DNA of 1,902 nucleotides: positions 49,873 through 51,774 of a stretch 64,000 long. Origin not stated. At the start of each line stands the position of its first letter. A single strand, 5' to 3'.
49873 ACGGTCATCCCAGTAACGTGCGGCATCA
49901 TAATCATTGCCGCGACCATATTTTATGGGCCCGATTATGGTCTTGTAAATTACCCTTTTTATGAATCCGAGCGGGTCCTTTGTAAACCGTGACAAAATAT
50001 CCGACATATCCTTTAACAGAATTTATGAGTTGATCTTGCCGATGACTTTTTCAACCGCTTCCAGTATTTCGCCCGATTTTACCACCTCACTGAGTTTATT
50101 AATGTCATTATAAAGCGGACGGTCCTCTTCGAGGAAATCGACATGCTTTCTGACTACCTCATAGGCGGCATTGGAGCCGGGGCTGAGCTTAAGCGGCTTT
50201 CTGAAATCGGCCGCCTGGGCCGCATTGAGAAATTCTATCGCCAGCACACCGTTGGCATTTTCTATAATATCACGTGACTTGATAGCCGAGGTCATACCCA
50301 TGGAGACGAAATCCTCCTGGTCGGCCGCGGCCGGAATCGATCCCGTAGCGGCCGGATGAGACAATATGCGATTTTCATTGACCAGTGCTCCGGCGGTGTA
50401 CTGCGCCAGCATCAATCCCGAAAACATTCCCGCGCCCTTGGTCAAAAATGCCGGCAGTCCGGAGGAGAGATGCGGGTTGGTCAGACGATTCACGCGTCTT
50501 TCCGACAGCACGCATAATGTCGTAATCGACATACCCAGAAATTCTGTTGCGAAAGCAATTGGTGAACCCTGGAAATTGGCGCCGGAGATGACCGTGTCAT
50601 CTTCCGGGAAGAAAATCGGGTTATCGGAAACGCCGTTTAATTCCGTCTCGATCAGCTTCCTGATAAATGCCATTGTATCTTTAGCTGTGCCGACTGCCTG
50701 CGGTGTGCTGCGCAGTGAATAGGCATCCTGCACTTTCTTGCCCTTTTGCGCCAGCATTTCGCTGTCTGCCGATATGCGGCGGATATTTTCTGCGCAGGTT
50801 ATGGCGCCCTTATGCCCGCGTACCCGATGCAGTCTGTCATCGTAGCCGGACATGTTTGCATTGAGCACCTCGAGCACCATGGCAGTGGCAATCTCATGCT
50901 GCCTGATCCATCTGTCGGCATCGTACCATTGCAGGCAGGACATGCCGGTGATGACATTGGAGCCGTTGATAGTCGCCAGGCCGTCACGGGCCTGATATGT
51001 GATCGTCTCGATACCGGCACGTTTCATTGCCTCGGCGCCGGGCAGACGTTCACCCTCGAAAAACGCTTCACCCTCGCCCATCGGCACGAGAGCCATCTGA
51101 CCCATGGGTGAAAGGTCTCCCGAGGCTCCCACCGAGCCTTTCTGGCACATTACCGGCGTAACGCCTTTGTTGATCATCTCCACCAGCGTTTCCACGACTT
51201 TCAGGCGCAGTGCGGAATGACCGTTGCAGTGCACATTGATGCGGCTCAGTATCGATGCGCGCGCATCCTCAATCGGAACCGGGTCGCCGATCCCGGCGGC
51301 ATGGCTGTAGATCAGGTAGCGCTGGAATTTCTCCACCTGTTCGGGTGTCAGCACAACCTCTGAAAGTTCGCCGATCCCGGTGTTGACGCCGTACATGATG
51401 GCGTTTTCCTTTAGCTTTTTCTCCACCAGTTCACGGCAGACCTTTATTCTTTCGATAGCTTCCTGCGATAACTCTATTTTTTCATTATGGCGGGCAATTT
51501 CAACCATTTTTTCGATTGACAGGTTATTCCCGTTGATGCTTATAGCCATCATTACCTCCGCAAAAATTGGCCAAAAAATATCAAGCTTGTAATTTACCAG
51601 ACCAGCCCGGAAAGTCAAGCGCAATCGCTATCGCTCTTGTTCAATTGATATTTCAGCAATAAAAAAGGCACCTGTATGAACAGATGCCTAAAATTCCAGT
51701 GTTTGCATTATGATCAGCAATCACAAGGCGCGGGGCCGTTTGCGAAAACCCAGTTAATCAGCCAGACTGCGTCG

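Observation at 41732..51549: Amino-acid fermentation theme next to the secreted peptidase set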

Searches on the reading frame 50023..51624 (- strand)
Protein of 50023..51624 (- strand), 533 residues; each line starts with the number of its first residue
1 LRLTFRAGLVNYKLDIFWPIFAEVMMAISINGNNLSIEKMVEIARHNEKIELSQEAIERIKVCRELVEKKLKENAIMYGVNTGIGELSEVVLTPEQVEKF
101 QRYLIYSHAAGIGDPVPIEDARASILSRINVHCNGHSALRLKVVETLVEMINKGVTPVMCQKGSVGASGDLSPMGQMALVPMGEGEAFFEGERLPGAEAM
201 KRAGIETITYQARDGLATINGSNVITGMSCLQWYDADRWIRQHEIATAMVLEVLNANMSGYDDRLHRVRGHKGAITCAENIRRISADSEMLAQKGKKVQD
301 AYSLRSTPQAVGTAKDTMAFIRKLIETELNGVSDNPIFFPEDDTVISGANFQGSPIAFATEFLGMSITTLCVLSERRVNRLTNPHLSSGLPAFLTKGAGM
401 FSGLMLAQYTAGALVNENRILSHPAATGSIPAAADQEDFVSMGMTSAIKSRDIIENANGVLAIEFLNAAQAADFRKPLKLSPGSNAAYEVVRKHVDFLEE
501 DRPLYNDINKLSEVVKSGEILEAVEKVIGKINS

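Call 5: search_protein_families(library=pfam, proteins=[window:50023-51624:-])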
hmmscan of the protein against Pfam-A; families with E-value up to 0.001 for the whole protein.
window:50023-51624:- (533 aa): 1 family
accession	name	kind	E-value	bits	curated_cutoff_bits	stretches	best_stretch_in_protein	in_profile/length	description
PF00221.24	Lyase_aromatic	-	1.8e-168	561.5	27.3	1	35-493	1-466/466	Aromatic amino acid lyase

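Call 10: search_protein_families(library=ncbifam, proteins=[window:50023-51624:-], max_evalue=0.00001)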
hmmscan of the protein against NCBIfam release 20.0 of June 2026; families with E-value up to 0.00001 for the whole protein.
window:50023-51624:- (533 aa): 8 families
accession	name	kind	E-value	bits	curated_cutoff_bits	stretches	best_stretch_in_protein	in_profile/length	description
NF006871.0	PRK09367.1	subfamily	4.5e-171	569.9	524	1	26-526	2-503/505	histidine ammonia-lyase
TIGR01225.1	hutH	equivalog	3.4e-163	543.7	539.15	1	28-526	1-500/506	histidine ammonia-lyase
TIGR03832.1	Tyr_2_3_mutase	equivalog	1.2e-122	410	501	1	30-514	1-506/507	tyrosine 2,3-aminomutase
TIGR04475.1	Phe_D_beta_mut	equivalog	8.1e-117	391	800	1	30-515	4-509/510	phenylalanine aminomutase (D-beta-phenylalanine forming)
NF053541.1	FlxA_rubin_TAL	equivalog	9.9e-107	357.4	700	1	36-516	2-497/498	flexirubin biosynthesis tyrosine ammonia-lyase FlxA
NF041222.1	BagA_FevW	exception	1.8e-68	231.4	1000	2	29-286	2-260/529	bagremycin/ferroverdin biosynthesis tyrosine ammonia-lyase BagA/FevW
TIGR01226.1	phe_am_lyase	equivalog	2e-65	221.4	519.15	1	26-476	31-502/680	phenylalanine ammonia-lyase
TIGR04473.1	taxol_Phe_23mut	exception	8.7e-48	163.1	1250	1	35-508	35-524/687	phenylalanine aminomutase (L-beta-phenylalanine forming)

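Call 36: search_solved_structures(query=window:50023-51549:-, max_evalue=1e-40, show_alignments=2)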
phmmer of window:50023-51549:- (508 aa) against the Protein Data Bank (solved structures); distinct sequences matched with E-value up to 1e-40: 37.
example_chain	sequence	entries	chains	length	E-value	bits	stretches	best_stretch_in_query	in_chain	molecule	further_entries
6v6h_A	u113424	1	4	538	3.7e-97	329.2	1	22-501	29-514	Histidine ammonia-lyase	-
7tqr_A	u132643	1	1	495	2.2e-96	326.7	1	3-498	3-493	Probable histidine ammonia-lyase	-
2rjr_A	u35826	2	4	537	2.6e-95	323.2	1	2-501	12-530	Tyrosine aminomutase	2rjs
2ohy_A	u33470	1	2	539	2.6e-95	323.1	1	2-501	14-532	Tyrosine aminomutase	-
2qve_A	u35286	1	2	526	3.4e-95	322.7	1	3-501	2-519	Tyrosine Aminomutase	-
1gkm_B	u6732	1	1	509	4e-95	322.5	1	21-495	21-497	Histidine ammonia-lyase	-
3kdz_A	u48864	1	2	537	8e-95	321.5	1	2-501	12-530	Histidine ammonia-lyase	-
1gkj_A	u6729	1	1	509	1.4e-94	320.7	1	21-495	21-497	HISTIDINE AMMONIA-LYASE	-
3kdy_A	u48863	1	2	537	1.6e-94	320.6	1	2-501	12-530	Histidine ammonia-lyase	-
1gk3_A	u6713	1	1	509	5.4e-94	318.8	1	21-495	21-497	HISTIDINE AMMONIA-LYASE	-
1eb4_A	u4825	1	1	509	5.8e-94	318.7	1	21-495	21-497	HISTIDINE AMMONIA-LYASE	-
1gk2_A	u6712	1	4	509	7.9e-94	318.3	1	21-495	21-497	HISTIDINE AMMONIA-LYASE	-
1b8f_A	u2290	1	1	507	3.1e-91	309.7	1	21-495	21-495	Histidine ammonia-lyase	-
3unv_A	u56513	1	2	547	9.6e-75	255.3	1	6-497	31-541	AdmH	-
2o6y_A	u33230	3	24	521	3.3e-63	217.3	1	11-486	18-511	Putative histidine ammonia-lyase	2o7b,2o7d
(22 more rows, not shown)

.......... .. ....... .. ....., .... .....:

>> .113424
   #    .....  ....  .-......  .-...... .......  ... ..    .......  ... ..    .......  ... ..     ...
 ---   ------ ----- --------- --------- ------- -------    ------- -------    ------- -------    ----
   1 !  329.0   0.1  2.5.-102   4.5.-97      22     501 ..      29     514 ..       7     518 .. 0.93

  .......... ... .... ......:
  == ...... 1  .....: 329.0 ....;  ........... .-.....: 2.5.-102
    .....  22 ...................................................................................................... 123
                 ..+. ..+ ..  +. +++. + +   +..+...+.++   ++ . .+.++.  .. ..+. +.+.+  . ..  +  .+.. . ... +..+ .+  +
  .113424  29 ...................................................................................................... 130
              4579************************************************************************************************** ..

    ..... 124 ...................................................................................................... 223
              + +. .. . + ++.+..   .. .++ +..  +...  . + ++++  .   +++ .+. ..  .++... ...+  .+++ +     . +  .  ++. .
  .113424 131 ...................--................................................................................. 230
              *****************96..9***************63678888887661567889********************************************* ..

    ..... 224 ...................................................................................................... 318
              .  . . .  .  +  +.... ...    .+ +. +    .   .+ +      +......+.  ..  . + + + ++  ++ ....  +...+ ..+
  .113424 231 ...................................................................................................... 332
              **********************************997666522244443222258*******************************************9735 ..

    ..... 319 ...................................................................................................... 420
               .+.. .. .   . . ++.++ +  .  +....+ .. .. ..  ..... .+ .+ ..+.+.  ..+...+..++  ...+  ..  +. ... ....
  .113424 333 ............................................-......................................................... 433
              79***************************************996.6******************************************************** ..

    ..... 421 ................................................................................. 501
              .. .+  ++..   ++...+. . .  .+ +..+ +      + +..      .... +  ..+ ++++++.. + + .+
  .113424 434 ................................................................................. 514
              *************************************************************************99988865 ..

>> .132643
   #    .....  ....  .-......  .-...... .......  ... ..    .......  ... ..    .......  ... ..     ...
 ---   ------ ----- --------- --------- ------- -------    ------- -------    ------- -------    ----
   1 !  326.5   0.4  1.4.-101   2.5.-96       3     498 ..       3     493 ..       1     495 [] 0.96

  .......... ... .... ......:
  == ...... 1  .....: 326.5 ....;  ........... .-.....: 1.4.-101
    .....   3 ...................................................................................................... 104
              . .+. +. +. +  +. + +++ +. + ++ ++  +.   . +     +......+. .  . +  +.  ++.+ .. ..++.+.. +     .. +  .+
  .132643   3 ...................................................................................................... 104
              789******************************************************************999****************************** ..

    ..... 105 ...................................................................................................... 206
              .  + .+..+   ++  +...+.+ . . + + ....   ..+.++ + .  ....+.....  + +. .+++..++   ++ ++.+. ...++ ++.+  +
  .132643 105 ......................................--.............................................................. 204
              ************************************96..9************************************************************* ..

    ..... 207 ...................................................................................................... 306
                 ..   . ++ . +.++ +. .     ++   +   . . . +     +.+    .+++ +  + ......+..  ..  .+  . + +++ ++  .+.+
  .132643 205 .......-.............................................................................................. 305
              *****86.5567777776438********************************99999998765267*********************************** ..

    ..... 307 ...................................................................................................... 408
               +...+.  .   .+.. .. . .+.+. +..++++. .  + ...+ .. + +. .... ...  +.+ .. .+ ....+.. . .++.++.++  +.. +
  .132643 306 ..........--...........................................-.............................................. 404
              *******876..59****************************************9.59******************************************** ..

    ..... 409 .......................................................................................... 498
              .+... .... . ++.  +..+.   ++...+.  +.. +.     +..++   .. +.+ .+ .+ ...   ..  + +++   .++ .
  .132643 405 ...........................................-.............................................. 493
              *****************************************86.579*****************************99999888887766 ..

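Call 55: find_homologous_proteins(query=window:50023-51549:-, max_evalue=1e-50)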
Query window:50023-51549:- (508 aa): 8000 proteins with E <= 1e-50 among 8000 candidates; the best 120 are listed.
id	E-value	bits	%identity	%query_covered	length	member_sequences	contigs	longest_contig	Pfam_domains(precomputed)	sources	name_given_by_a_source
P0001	0.0e+0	1119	100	100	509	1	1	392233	PF00221.25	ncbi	-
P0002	0.0e+0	1119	100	100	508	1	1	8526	PF00221.25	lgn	-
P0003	0.0e+0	1012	89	100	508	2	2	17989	PF00221.25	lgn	-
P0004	1.5e-295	998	87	100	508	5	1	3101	PF00221.25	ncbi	-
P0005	7.5e-294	993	87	100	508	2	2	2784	PF00221.25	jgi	-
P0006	2.1e-293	991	86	100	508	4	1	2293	PF00221.25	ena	-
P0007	4.2e-293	990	86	100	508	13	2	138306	PF00221.25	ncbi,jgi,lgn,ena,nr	ncbi:MAG TPA: histidine ammonia-lyase [candidate division Zixibacteria bacterium]|nr:histidine ammon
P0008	2.0e-290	981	86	100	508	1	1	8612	PF00221.25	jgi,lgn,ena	-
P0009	1.3e-288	975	85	100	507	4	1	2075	PF00221.25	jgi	jgi:histidine ammonia-lyase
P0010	4.3e-269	911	85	93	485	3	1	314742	PF00221.25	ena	-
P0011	3.1e-242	822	71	100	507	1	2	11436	PF00221.25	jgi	-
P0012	7.5e-241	818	71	100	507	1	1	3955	PF00221.25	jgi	jgi:histidine ammonia-lyase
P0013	2.3e-240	816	71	100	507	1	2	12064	PF00221.25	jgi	jgi:histidine ammonia-lyase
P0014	2.7e-240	816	71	100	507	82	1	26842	PF00221.25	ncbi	-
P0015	2.8e-240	816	71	100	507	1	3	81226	PF00221.25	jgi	jgi:histidine ammonia-lyase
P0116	6.5e-235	798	69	100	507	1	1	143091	PF00221.25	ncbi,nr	ncbi:MAG: histidine ammonia-lyase [Candidatus Aminicenantes bacterium]|nr:histidine ammonia-lyase [C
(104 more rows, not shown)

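Call 56: find_encoding_contigs(protein=P0001, flank=10000, max_places=2)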
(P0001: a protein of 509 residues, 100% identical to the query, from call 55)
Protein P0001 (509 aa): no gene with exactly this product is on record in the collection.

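Call 57: find_encoding_contigs(protein=P0007, flank=10000, max_places=2)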
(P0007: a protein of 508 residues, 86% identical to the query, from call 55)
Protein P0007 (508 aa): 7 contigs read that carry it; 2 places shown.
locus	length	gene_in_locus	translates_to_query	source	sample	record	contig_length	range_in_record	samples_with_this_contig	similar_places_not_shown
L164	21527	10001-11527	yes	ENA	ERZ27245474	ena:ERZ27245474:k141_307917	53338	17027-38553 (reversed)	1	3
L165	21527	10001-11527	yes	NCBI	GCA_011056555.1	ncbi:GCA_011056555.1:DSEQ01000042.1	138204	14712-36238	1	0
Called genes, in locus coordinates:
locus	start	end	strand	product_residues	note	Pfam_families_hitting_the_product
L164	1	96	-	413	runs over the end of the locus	PF00989:PAS (weak), PF13188:PAS_8, PF00512:HisKA, PF02518:HATPase_c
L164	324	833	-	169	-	-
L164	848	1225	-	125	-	PF00072:Response_reg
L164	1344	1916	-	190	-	PF00072:Response_reg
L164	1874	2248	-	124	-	PF00072:Response_reg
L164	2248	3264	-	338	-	-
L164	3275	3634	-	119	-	PF01740:STAS, PF13466:STAS_2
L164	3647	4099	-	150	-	PF13581:HATPase_c_2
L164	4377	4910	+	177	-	PF00004:AAA, PF01637:ATPase_2 (weak), PF01695:IstB_IS21 (faint), PF03215:Rad17 (faint), PF03266:NTPase_1, PF13173:AAA_14 (faint), PF13401:AAA_22, PF13521:AAA_28 (weak), +2 more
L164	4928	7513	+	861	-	PF17900:Peptidase_M1_N, PF01433:Peptidase_M1, PF00404:Dockerin_1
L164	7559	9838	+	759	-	PF17900:Peptidase_M1_N, PF01433:Peptidase_M1, PF00404:Dockerin_1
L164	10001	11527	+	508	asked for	PF00221:Lyase_aromatic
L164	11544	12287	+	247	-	PF02353:CMAS (weak), PF05401:NodS, PF13489:Methyltransf_23, PF01728:FtsJ (weak), PF13649:Methyltransf_25, PF13847:Methyltransf_31, PF08241:Methyltransf_11, PF08242:Methyltransf_12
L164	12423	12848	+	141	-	-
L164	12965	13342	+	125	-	PF25362:bPH_11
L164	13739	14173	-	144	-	PF02502:LacAB_rpiB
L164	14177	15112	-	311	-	PF01063:Aminotran_4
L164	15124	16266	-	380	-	PF02771:Acyl-CoA_dh_N, PF02770:Acyl-CoA_dh_M, PF00441:Acyl-CoA_dh_1, PF08028:Acyl-CoA_dh_2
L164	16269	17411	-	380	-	PF02771:Acyl-CoA_dh_N, PF02770:Acyl-CoA_dh_M, PF00441:Acyl-CoA_dh_1, PF08028:Acyl-CoA_dh_2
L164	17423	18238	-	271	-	PF02737:3HCDH_N, PF00725:3HCDH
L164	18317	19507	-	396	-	PF00108:Thiolase_N, PF02803:Thiolase_C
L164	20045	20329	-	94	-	PF27659:CHP02642 (faint), PF00684:DnaJ_CXXCXGXG (weak)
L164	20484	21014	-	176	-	PF00364:Biotin_lipoyl, PF25984:BSH_YknX (weak), PF25917:BSH_RND (weak)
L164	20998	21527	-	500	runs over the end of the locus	PF00289:Biotin_carb_N, PF02222:ATP-grasp, PF02786:CPSase_L_D2, PF07478:Dala_Dala_lig_C, PF02785:Biotin_carb_C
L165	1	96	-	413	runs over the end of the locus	PF00989:PAS (weak), PF13188:PAS_8, PF00512:HisKA, PF02518:HATPase_c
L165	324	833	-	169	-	-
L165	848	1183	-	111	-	PF00072:Response_reg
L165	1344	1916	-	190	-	PF00072:Response_reg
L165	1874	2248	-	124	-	PF00072:Response_reg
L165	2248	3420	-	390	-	-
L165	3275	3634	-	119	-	PF01740:STAS, PF13466:STAS_2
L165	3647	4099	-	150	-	PF13581:HATPase_c_2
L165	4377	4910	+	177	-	PF00004:AAA, PF01637:ATPase_2 (weak), PF01695:IstB_IS21 (faint), PF03215:Rad17 (faint), PF03266:NTPase_1, PF13173:AAA_14 (faint), PF13401:AAA_22, PF13521:AAA_28 (weak), +2 more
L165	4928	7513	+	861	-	PF17900:Peptidase_M1_N, PF01433:Peptidase_M1, PF00404:Dockerin_1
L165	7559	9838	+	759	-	PF17900:Peptidase_M1_N, PF01433:Peptidase_M1, PF00404:Dockerin_1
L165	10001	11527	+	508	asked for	PF00221:Lyase_aromatic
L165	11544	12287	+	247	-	PF02353:CMAS (weak), PF05401:NodS, PF13489:Methyltransf_23, PF01728:FtsJ (weak), PF13649:Methyltransf_25, PF13847:Methyltransf_31, PF08241:Methyltransf_11, PF08242:Methyltransf_12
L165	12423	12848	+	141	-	-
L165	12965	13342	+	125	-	PF25362:bPH_11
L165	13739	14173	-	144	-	PF02502:LacAB_rpiB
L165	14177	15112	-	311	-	PF01063:Aminotran_4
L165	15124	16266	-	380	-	PF02771:Acyl-CoA_dh_N, PF02770:Acyl-CoA_dh_M, PF00441:Acyl-CoA_dh_1, PF08028:Acyl-CoA_dh_2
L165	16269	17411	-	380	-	PF02771:Acyl-CoA_dh_N, PF02770:Acyl-CoA_dh_M, PF00441:Acyl-CoA_dh_1, PF08028:Acyl-CoA_dh_2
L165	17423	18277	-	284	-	PF00070:Pyr_redox (weak), PF02737:3HCDH_N, PF07992:Pyr_redox_2 (weak), PF00725:3HCDH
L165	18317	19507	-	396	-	PF00108:Thiolase_N, PF02803:Thiolase_C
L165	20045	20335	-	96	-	PF00684:DnaJ_CXXCXGXG (weak)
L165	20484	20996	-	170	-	PF00364:Biotin_lipoyl, PF25917:BSH_RND (weak), PF25984:BSH_YknX (weak)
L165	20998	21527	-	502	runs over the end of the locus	PF00289:Biotin_carb_N, PF02222:ATP-grasp, PF02786:CPSase_L_D2, PF07478:Dala_Dala_lig_C, PF02785:Biotin_carb_C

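Call 58: find_encoding_contigs(protein=P0116, flank=8000, max_places=1)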
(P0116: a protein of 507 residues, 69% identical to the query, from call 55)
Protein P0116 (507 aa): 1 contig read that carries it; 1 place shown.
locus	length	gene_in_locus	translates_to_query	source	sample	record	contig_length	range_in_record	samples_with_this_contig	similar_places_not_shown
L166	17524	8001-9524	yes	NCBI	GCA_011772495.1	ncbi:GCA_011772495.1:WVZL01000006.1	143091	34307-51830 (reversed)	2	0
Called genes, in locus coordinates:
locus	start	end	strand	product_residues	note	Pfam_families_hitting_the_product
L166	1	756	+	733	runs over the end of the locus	PF05036:SPOR (faint), PF08486:SpoIID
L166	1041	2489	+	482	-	PF03553:Na_H_antiporter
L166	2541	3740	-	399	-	PF00155:Aminotran_1_2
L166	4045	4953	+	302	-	PF17284:Spermine_synt_N, PF01564:Spermine_synth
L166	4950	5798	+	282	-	PF17284:Spermine_synt_N, PF01564:Spermine_synth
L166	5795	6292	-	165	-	-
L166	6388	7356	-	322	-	PF01073:3Beta_HSD (weak), PF01370:Epimerase, PF02719:Polysacc_synt_2 (weak), PF04321:RmlD_sub_bind, PF16363:GDP_Man_Dehyd, PF07993:NAD_binding_4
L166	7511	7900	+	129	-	-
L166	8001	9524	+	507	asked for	PF00221:Lyase_aromatic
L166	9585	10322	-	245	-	PF01471:PG_binding_1, PF09374:PG_binding_3 (weak)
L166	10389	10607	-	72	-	-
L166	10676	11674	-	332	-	PF13365:Trypsin_2 (faint)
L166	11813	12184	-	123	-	-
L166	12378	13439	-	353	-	PF04909:Amidohydro_2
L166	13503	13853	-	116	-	-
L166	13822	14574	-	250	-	PF13349:DUF4097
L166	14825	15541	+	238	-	PF00106:adh_short, PF13561:adh_short_C2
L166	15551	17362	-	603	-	PF00664:ABC_membrane, PF00005:ABC_tran, PF13304:AAA_21 (faint)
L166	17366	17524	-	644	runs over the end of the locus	PF00717:Peptidase_S24 (faint), PF10502:Peptidase_S26, PF14907:NTP_transf_5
